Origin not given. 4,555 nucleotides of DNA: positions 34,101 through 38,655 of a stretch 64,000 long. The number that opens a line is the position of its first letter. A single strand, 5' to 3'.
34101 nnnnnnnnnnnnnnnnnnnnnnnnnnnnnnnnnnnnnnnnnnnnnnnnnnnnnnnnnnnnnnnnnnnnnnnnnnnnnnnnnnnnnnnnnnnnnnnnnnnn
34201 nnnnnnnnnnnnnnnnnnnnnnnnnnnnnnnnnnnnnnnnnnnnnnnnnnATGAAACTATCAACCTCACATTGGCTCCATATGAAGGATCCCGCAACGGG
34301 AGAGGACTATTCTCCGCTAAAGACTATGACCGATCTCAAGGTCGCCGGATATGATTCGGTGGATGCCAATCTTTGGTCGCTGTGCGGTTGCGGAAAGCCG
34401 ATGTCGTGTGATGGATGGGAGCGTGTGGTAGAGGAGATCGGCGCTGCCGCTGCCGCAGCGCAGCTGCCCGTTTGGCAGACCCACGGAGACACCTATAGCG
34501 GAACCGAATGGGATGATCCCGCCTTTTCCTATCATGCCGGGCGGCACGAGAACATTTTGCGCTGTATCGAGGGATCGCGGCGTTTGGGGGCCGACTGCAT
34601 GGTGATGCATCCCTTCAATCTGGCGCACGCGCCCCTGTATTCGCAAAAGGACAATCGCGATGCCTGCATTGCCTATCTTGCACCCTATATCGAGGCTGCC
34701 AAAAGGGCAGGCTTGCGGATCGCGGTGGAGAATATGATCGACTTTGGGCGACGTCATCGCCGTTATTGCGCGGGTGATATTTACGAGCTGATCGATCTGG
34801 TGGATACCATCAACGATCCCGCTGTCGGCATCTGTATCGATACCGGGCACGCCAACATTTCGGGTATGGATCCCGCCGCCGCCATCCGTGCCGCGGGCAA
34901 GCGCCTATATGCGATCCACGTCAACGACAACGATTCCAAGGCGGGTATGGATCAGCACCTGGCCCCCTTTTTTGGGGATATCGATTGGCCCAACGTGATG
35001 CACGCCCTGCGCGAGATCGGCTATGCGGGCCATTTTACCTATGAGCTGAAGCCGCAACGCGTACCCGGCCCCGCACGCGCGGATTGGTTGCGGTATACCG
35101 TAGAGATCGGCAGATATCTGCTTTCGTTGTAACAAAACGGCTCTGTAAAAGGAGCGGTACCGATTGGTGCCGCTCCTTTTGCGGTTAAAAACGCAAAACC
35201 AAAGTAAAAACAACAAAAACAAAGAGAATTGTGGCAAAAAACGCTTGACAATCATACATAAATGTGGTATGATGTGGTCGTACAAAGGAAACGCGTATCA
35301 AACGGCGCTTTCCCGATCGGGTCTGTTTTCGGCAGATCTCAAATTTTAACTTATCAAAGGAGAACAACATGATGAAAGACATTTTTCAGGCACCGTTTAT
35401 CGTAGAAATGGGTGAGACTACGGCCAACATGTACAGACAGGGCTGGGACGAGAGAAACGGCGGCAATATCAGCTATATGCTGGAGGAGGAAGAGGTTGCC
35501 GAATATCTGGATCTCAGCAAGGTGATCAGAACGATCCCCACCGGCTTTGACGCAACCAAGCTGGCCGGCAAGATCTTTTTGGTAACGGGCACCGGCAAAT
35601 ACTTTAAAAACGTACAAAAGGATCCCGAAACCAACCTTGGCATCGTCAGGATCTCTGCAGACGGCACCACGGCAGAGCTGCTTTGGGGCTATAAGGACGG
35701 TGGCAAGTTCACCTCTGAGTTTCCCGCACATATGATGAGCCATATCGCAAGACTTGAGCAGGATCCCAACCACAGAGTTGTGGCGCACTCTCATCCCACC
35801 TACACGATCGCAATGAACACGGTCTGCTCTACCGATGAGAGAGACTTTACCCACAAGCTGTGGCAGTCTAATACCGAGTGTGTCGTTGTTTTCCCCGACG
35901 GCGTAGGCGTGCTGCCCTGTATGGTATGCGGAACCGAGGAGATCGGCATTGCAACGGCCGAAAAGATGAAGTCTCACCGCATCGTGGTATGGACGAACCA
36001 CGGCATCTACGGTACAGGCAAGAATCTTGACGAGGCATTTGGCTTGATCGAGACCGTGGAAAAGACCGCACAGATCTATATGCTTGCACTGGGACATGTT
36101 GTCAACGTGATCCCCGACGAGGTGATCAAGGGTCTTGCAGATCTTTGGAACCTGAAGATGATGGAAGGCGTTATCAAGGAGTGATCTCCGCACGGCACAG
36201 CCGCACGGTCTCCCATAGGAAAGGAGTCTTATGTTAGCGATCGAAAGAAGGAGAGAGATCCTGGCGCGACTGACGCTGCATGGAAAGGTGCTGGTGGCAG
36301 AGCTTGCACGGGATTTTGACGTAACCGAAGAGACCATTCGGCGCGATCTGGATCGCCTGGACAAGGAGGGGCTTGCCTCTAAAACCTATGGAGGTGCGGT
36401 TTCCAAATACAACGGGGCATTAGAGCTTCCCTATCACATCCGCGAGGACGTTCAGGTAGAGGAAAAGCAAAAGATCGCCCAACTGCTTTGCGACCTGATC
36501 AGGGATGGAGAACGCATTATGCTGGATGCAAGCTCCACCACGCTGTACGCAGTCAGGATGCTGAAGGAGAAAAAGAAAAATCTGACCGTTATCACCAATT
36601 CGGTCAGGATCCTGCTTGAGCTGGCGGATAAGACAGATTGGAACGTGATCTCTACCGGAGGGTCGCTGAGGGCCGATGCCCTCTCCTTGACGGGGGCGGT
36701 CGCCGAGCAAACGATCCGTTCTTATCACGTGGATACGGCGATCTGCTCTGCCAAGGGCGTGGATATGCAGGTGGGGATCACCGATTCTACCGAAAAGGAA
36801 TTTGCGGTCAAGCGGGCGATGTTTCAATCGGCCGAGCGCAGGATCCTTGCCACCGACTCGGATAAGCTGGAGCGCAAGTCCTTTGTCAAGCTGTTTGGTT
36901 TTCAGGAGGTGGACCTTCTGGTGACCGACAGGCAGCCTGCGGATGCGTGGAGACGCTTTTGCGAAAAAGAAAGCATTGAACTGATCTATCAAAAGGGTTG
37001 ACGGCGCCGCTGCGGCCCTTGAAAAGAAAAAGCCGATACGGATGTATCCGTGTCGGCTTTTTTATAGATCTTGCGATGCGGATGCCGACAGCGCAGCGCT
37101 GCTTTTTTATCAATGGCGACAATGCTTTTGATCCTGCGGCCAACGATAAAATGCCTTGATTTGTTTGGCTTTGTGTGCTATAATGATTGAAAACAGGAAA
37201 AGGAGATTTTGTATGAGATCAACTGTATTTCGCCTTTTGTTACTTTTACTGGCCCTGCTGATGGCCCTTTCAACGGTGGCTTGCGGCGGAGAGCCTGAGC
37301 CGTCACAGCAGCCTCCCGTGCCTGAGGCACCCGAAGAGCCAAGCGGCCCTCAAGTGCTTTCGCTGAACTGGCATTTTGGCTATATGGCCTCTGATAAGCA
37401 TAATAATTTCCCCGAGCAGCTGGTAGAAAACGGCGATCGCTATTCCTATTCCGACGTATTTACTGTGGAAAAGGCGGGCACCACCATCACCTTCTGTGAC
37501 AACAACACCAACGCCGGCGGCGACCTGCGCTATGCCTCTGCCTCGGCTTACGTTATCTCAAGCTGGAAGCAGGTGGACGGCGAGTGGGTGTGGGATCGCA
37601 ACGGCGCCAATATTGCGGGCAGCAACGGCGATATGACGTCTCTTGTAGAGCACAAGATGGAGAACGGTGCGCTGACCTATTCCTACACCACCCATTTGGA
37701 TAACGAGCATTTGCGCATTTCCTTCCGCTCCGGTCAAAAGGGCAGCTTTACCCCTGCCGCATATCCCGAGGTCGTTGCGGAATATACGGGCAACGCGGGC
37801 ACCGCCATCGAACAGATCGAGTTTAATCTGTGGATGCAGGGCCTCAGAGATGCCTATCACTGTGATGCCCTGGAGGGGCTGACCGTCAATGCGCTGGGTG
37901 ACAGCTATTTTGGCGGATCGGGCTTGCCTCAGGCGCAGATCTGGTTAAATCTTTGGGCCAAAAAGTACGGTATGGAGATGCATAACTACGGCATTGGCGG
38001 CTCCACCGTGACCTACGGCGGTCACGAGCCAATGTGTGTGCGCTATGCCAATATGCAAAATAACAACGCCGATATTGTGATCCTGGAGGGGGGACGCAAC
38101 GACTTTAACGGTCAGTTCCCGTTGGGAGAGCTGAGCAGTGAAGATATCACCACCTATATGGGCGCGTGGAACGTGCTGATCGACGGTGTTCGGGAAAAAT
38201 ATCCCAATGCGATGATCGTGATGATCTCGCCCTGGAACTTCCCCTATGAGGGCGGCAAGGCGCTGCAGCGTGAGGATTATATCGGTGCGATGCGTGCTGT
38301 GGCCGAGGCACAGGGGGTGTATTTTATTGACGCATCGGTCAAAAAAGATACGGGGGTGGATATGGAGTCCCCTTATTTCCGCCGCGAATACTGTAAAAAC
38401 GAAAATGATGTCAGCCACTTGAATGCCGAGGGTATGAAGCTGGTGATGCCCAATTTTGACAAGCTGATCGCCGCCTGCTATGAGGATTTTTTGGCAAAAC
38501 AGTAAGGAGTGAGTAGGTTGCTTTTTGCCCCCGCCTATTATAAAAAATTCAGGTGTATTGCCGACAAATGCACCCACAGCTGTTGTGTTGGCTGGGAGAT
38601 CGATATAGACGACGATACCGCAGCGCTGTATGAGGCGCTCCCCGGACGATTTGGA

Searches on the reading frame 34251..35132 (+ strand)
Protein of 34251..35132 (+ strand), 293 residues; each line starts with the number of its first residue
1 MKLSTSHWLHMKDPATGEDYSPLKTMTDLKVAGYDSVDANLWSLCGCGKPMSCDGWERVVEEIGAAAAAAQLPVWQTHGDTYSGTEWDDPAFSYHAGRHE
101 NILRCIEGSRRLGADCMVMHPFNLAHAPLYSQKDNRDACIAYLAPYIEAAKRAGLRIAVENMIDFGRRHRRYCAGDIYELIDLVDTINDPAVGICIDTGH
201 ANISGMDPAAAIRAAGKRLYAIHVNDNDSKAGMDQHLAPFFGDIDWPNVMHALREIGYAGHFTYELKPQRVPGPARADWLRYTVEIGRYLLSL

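Call 3: search_protein_families(library=pfam, proteins=[window:34251-35132:+])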
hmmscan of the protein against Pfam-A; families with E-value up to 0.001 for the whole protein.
window:34251-35132:+ (293 aa): 1 family
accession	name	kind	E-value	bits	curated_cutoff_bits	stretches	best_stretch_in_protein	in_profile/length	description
PF01261.30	AP_endonuc_2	-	9.7e-38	130.7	31.1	1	32-278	7-244/249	Xylose isomerase-like TIM barrel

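Call 7: search_protein_families(library=ncbifam, proteins=[window:34251-35132:+], max_evalue=0.01)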
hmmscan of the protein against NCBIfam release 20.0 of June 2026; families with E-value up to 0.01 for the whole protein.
window:34251-35132:+ (293 aa): 14 families
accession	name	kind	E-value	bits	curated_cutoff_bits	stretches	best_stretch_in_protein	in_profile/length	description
NF051856.1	PsicseEpim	equivalog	1.9e-13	50.9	300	1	130-264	120-243/287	D-psicose 3-epimerase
NF041099.2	keto_glucon_epim_IolO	equivalog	2.9e-13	49.8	300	1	147-269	138-249/269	5-keto-L-gluconate epimerase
NF041277.1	coba_remo_CbiR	equivalog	3.4e-09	36.6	105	1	87-265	72-233/249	cobamide remodeling phosphodiesterase CbiR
TIGR04379.1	myo_inos_iolE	equivalog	9.5e-08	31.9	290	1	182-262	167-262/290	myo-inosose-2 dehydratase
NF009688.0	PRK13209.1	subfamily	2e-06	27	317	1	133-266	130-254/286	L-ribulose-5-phosphate 3-epimerase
NF007360.0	PRK09856.1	equivalog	2.8e-06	27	305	1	102-268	92-250/276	fructoselysine 3-epimerase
TIGR03234.1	OH-pyruv-isom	equivalog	3.9e-06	26.4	353.45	1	134-270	116-244/254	hydroxypyruvate isomerase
TIGR00587.1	nfo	subfamily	4.4e-06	26.2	129.65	1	105-231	94-223/279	deoxyribonuclease IV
NF043033.1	OxoTetrIsom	equivalog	4.6e-06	26.6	325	1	127-269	106-240/251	2-oxo-tetronate isomerase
NF002198.0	PRK01060.1-3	equivalog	3.9e-05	23.4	244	1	173-252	140-224/253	deoxyribonuclease IV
NF002196.0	PRK01060.1-1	equivalog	5.9e-05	22.5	333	1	106-248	96-241/297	deoxyribonuclease IV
NF009689.0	PRK13210.1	subfamily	0.00019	20.7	200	1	132-267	125-257/286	L-ribulose-5-phosphate 3-epimerase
NF007441.0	PRK09989.1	equivalog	0.00034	20.5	412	1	154-270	137-245/258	HPr family phosphocarrier protein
NF002199.0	PRK01060.1-4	equivalog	0.0017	17.5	315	1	131-208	114-190/282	deoxyribonuclease IV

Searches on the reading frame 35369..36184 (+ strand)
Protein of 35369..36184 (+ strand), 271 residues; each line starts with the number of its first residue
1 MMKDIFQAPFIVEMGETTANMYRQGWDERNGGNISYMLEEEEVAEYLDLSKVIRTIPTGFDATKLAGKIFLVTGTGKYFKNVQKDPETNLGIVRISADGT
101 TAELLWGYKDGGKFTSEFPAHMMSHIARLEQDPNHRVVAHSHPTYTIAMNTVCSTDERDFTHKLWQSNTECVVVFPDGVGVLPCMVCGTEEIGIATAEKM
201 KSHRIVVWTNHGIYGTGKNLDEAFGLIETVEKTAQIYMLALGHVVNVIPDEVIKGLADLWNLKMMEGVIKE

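Call 7: search_protein_families(library=ncbifam, proteins=[window:35369-36184:+], max_evalue=0.01)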
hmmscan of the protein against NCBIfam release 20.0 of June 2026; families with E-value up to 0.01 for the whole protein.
window:35369-36184:+ (271 aa): 19 families
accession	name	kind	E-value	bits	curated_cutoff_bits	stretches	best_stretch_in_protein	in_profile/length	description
TIGR02624.1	rhamnu_1P_ald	equivalog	1.7e-114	381.7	400.95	1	2-267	1-268/270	rhamnulose-1-phosphate aldolase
NF002963.0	PRK03634.1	equivalog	1.5e-104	348.9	170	1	2-270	1-273/274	rhamnulose-1-phosphate aldolase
NF043034.1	OxoTetrPhDc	equivalog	1.1e-13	51.4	250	1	121-256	73-204/205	3-oxo-tetronate 4-phosphate decarboxylase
NF006208.0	PRK08333.1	equivalog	2.8e-12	46.7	267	1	124-239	75-182/189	aldolase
NF006413.0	PRK08660.1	equivalog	1.3e-10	41.5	203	1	119-239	67-176/184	aldolase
NF005302.0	PRK06833.1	equivalog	2.3e-10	40.3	264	1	133-256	88-203/214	L-fuculose-phosphate aldolase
NF005689.0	PRK07490.1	equivalog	7.4e-09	35.1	260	1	130-260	96-221/248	hypothetical protein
NF053537.1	DhpthDcsPhtC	equivalog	1.5e-07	31.1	200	1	117-259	73-214/232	3,4-dihydroxyphthalate decarboxylase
NF005984.0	PRK08087.1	subfamily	2.6e-07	30.6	264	1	121-253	73-199/215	L-fuculose-phosphate aldolase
TIGR01086.1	fucA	equivalog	1.4e-05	25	400.25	1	125-253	76-198/214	L-fuculose-phosphate aldolase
NF040649.1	FucA_Meth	equivalog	1.9e-05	24.7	250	1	112-239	63-175/179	L-fuculose phosphate aldolase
NF005484.0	PRK07090.1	equivalog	2.2e-05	23.9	261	1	130-251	110-225/260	aldolase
NF004855.0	PRK06208.1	subfamily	4.9e-05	22.7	255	1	125-240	119-227/274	class II aldolase/adducin family protein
NF053831.1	RU1PAldHalo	equivalog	6.2e-05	22.5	300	1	113-240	67-182/208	ribulose-1-phosphate aldolase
NF004527.0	PRK05874.1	equivalog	0.00011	21.8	308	1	125-259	82-209/218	L-fuculose-phosphate aldolase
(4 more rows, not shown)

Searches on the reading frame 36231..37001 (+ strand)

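Call 7: search_protein_families(library=ncbifam, proteins=[window:36231-37001:+], max_evalue=0.01)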
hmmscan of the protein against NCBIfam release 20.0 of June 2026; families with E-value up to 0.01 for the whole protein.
window:36231-37001:+ (256 aa): 14 families
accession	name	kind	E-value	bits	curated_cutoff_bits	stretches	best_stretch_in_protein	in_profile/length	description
NF040755.1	AgaR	equivalog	3.5e-55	186.9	260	1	3-252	4-254/256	transcriptional repressor AgaR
NF041397.1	TranRegGlpR_Halo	equivalog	2.4e-52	178.1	300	1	1-252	1-250/253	HTH-type transcriptional regulator GlpR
NF007753.1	PRK10434.1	equivalog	1.1e-50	172.6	350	1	3-252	3-251/253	glucitol operon DNA-binding transcriptional repressor SrlR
NF007316.0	PRK09802.1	equivalog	1.7e-47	161.9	351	1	5-252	17-265/269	DeoR family transcriptional regulator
NF040890.1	trans_reg_YgbI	equivalog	8.2e-37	127.1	400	1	1-252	1-250/253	DNA-binding transcriptional repressor YgbI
NF008154.0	PRK10906.1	equivalog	6.4e-32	110.8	331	1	5-251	5-249/252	DeoR/GlpR family transcriptional regulator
NF007720.0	PRK10411.1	equivalog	3.6e-30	105.1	259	1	5-235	4-234/243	L-fucose operon activator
NF007961.0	PRK10681.1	equivalog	8.9e-27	94.1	244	1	8-253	10-252/252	DNA-binding transcriptional repressor DeoR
NF040887.2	trans_reg_YciT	exception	2.5e-22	79.7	450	1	6-246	4-238/246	DNA-binding transcriptional regulator YciT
NF010034.0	PRK13509.1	equivalog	1.4e-21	77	244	1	4-236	4-233/251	HTH-type transcriptional regulator UlaR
NF033788.1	HTH_metalloreg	subfamily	8.2e-06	25.5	55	1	1-60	7-66/77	metalloregulator ArsR/SmtB family transcription factor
TIGR01884.1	cas_HTH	subfamily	0.00013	21.4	60.2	1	7-51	144-188/202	CRISPR-associated CARF protein Csa3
NF006415.0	PRK08662.1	equivalog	0.00058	18.7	243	1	82-197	202-316/381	nicotinate phosphoribosyltransferase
NF033789.1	repress_SdpR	subfamily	0.0012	18.8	100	1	3-53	6-55/79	autorepressor SdpR family transcription factor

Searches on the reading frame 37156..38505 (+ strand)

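Call 7: search_protein_families(library=ncbifam, proteins=[window:37156-38505:+], max_evalue=0.01)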
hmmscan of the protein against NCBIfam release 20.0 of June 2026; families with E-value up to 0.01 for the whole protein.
window:37156-38505:+ (449 aa): 1 family
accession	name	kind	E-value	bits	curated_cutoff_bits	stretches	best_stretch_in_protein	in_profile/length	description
NF058595.1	invert_tail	domain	0.00053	20.3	37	1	4-53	36-82/113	lipo-invert putative C-terminal anchoring domain-containing protein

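Call 66: search_protein_families(library=pfam, proteins=[window:37156-38505:+], max_evalue=0.001)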
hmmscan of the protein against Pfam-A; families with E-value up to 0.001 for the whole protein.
window:37156-38505:+ (449 aa): 1 family
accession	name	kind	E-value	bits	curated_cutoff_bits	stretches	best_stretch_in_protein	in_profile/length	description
PF13472.12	Lipase_GDSL_2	-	1.3e-17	65.3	32.9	1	246-429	1-178/178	GDSL-like Lipase/Acylhydrolase family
